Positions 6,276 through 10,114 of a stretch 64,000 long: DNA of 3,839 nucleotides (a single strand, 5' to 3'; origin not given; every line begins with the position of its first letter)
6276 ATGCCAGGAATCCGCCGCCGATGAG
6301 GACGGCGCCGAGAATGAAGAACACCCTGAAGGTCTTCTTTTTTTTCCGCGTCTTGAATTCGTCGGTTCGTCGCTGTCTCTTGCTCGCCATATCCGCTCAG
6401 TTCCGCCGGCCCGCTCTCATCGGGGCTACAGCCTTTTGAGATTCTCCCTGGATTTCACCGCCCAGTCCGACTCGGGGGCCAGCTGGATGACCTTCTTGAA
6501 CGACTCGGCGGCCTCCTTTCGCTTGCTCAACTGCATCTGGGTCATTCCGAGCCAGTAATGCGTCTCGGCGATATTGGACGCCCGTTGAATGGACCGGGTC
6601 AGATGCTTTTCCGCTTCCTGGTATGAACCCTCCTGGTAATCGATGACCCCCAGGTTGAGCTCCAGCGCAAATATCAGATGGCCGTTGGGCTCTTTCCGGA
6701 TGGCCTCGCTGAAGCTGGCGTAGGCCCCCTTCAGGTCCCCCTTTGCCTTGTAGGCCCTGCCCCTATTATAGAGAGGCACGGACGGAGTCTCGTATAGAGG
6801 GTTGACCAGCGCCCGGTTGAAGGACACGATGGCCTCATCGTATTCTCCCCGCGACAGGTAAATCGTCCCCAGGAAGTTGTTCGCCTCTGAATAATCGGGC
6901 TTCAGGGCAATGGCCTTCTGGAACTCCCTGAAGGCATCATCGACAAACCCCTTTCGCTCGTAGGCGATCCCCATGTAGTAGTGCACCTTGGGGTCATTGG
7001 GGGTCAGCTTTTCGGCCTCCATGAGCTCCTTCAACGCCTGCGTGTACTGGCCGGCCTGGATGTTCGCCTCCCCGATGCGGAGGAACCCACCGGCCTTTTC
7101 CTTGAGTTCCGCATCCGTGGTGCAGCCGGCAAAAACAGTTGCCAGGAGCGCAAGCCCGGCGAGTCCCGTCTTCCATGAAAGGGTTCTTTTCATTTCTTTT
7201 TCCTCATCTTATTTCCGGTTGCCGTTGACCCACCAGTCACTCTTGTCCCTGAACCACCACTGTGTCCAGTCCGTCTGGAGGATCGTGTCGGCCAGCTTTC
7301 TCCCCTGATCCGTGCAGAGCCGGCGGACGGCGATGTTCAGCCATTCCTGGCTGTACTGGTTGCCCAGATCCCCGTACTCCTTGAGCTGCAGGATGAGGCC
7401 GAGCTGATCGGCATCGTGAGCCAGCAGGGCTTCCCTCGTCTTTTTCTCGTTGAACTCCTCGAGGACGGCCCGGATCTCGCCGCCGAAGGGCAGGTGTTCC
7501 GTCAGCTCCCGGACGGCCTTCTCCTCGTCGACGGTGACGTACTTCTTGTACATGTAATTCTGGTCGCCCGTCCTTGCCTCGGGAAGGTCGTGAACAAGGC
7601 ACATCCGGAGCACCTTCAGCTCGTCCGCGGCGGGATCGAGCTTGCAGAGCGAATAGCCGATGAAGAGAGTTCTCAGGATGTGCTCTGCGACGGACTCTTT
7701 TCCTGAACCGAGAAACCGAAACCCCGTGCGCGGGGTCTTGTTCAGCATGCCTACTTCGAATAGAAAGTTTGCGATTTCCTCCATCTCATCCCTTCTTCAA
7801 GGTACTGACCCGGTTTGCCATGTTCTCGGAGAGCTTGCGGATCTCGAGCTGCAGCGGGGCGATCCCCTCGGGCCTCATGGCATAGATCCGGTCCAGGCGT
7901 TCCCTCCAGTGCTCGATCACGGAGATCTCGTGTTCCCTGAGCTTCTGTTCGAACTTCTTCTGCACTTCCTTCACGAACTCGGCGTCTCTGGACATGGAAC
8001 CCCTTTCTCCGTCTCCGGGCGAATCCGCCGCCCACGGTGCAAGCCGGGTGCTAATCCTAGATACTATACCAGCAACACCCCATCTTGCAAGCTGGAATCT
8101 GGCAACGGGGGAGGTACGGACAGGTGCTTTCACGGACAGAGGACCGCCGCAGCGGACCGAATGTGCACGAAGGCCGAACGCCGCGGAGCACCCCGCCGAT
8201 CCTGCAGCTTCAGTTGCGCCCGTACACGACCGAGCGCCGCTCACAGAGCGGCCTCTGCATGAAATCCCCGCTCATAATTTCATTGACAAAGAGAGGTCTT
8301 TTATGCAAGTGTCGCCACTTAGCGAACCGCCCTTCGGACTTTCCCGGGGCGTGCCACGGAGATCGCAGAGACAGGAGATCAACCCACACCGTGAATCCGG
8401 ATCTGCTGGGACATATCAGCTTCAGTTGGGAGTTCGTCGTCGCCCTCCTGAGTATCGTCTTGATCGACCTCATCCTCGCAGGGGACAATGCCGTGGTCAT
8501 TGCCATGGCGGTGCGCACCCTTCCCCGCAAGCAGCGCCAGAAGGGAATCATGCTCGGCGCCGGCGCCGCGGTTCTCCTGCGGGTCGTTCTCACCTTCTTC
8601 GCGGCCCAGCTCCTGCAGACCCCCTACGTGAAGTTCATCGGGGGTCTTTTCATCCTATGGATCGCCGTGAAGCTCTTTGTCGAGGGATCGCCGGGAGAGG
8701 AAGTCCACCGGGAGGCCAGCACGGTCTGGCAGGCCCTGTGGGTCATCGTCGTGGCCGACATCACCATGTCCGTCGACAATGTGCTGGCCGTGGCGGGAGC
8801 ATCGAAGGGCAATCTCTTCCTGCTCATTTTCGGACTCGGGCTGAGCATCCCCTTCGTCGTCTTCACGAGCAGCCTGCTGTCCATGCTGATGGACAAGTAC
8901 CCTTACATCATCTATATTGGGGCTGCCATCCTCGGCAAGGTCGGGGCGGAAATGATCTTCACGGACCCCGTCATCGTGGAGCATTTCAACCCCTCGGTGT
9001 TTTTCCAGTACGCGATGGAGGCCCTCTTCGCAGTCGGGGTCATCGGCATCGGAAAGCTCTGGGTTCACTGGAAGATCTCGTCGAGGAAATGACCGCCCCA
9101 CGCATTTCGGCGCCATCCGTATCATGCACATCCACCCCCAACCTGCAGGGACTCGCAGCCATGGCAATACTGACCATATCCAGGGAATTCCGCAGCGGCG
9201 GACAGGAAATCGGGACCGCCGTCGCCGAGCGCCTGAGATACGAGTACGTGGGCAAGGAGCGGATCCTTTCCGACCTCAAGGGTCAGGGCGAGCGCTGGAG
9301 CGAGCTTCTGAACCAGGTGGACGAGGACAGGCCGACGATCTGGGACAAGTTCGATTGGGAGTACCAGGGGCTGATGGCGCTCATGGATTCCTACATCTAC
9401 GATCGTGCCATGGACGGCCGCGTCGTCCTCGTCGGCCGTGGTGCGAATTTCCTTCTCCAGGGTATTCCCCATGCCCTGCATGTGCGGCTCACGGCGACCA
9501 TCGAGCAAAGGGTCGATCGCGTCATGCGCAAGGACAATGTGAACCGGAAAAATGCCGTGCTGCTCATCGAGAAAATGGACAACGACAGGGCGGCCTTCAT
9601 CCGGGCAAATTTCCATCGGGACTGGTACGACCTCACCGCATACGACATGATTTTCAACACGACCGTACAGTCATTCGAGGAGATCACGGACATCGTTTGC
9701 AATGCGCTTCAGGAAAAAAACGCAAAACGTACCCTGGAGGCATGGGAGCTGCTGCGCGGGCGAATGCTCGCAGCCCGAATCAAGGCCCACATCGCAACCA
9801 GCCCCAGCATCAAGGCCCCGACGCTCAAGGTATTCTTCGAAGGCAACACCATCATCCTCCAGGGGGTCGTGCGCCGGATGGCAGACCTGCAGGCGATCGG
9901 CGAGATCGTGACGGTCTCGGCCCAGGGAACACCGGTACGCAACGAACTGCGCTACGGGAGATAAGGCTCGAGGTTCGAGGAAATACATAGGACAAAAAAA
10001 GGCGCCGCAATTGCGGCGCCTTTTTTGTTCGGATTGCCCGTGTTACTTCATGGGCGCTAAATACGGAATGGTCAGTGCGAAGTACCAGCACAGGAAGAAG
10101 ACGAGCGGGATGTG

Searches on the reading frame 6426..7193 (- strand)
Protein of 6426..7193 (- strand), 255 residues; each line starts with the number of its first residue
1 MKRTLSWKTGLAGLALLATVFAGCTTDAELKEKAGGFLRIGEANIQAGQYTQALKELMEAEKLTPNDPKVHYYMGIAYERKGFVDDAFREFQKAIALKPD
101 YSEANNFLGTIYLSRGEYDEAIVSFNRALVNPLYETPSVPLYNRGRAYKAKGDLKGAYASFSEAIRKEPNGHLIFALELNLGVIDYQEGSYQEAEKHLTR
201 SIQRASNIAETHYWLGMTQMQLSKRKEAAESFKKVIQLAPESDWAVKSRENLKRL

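Call 10: search_protein_families(library=pfam, proteins=[window:6426-7193:-])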
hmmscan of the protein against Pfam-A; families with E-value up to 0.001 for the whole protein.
window:6426-7193:- (255 aa): 30 families (the best 25 are shown)
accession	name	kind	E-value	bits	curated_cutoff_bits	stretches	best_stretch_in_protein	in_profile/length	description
PF07719.23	TPR_2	-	2.1e-37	124.5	27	4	68-101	1-34/34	Tetratricopeptide repeat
PF00515.34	TPR_1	-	4.6e-31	105.8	27.8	3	105-129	4-28/34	Tetratricopeptide repeat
PF13414.12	TPR_11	-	1.4e-27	95.5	26.8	1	41-82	1-42/42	TPR repeat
PF13181.12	TPR_8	-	1.3e-23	81.5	25.7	1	209-241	1-33/34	Tetratricopeptide repeat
PF13432.12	TPR_16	-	4.6e-20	72.2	32.7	1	74-129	3-58/65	Tetratricopeptide repeat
PF14559.12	TPR_19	-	2e-18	66.9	25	1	85-126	8-49/68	Tetratricopeptide repeat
PF13428.12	TPR_14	-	1.3e-17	62.9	23.5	0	38-75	5-42/44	Tetratricopeptide repeat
PF13424.12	TPR_12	-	9.9e-17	61.3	30.1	2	71-129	6-72/77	Tetratricopeptide repeat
PF13174.12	TPR_6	-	1.9e-15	56.8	26.3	0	212-242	3-33/33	Tetratricopeptide repeat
PF13431.12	TPR_17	-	2.5e-14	52.7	24.4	1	91-122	2-33/34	Tetratricopeptide repeat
PF23914.1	TPR_CcmH_CycH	-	1e-09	38.8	42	1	145-243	57-155/158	Cytochrome c-type biogenesis protein H TPR domain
PF13176.12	TPR_7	-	1.5e-09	37.6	27.9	0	107-127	4-24/36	Tetratricopeptide repeat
PF13371.12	TPR_9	-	1.8e-07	31.5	35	0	45-102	6-63/73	Tetratricopeptide repeat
PF13429.12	TPR_15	-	2.1e-07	31.1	26.2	0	42-120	121-198/280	Tetratricopeptide repeat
PF21545.3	T7SS_EccA1_N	-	7.1e-07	29.2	27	0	33-104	167-240/272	T7SS, ESX-1 secretion system protein EccA1, N-terminal domain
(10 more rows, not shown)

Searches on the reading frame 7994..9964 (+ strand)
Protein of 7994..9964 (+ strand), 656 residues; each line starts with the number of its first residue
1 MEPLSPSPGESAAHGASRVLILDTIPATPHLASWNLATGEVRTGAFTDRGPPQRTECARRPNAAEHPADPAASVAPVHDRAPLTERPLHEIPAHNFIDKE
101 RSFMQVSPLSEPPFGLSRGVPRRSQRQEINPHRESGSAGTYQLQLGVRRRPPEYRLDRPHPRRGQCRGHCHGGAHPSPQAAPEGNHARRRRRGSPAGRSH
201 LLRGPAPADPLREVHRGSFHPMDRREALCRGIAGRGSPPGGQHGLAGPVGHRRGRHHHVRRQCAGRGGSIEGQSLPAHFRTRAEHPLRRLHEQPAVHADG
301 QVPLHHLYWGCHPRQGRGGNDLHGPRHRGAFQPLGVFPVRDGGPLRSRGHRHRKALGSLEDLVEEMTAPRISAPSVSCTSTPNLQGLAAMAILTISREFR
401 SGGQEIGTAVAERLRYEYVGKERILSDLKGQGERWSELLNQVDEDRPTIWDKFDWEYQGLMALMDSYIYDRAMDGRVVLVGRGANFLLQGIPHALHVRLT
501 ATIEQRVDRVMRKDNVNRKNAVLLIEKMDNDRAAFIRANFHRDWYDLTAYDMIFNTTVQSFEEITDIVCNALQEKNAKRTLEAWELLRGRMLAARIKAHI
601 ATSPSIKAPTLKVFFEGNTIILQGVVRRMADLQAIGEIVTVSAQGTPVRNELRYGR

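Call 10: search_protein_families(library=pfam, proteins=[window:7994-9964:+])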
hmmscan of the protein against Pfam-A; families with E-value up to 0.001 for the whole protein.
window:7994-9964:+ (656 aa): 2 families
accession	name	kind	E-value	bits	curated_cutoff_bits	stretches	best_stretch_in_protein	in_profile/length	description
PF13189.12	Cytidylate_kin2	-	8.8e-36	124.1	28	1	392-557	1-175/176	Cytidylate kinase-like family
PF04972.22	BON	-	4.5e-05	24.1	27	1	592-655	5-68/69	BON domain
